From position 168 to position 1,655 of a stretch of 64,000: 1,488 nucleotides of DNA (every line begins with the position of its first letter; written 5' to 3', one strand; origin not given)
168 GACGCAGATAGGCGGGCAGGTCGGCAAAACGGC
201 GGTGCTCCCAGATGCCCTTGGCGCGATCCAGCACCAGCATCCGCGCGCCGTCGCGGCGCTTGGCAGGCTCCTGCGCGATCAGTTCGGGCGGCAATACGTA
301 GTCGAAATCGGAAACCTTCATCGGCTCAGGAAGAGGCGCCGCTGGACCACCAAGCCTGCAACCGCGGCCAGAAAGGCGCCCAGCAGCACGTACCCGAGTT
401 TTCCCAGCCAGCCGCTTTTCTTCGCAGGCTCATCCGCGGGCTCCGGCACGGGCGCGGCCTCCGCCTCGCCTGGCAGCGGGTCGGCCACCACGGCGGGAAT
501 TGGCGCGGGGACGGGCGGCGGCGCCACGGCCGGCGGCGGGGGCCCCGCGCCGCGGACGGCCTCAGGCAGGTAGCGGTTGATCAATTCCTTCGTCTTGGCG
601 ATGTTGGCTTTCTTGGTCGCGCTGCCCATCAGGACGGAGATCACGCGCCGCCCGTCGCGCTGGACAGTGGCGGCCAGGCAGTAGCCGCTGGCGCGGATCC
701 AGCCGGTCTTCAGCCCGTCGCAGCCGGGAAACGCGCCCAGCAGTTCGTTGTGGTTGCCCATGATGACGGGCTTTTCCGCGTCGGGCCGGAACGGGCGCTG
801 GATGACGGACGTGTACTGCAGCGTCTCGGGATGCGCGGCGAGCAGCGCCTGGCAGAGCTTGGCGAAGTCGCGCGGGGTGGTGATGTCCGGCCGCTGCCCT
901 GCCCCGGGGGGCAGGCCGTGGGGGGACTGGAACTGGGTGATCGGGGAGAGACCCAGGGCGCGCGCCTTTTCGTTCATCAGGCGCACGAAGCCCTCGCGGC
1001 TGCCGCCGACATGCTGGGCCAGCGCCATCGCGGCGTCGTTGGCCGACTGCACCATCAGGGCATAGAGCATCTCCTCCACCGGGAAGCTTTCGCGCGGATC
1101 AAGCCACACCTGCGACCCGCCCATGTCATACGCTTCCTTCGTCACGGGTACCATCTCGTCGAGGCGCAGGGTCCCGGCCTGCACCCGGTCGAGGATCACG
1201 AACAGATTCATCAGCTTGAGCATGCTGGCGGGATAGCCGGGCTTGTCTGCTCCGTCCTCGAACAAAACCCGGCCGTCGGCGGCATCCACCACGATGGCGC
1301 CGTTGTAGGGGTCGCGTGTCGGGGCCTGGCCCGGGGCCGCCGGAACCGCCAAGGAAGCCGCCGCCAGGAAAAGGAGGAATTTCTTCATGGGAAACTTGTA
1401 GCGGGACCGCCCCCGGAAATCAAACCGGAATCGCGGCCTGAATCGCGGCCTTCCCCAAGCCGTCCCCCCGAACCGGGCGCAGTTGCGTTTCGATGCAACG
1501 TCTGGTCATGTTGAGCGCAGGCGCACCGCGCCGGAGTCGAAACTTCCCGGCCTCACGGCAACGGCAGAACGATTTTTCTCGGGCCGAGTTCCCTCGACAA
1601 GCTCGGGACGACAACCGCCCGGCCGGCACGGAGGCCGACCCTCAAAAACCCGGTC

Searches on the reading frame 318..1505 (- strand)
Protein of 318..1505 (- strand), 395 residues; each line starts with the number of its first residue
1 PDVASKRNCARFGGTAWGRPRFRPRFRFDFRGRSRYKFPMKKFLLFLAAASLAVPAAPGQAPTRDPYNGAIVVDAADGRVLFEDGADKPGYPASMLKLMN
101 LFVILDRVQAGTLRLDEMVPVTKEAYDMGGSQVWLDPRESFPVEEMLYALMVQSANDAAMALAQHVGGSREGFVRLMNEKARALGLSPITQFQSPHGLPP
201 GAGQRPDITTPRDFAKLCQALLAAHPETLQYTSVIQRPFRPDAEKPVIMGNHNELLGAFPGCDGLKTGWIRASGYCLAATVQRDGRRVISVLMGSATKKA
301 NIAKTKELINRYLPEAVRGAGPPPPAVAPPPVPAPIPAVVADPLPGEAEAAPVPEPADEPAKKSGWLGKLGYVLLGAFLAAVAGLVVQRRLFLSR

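Call 81: search_protein_families(library=pfam, proteins=[window:318-1505:-], max_evalue=0.0001)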
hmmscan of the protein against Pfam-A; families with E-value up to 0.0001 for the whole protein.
window:318-1505:- (395 aa): 2 families
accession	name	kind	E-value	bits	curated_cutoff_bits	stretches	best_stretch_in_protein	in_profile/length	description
PF00768.25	Peptidase_S11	-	4.4e-51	174.1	27.6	1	69-296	14-238/239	D-alanyl-D-alanine carboxypeptidase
PF13354.11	Beta-lactamase2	-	6.2e-16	58.8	22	1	72-223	4-148/214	Beta-lactamase enzyme family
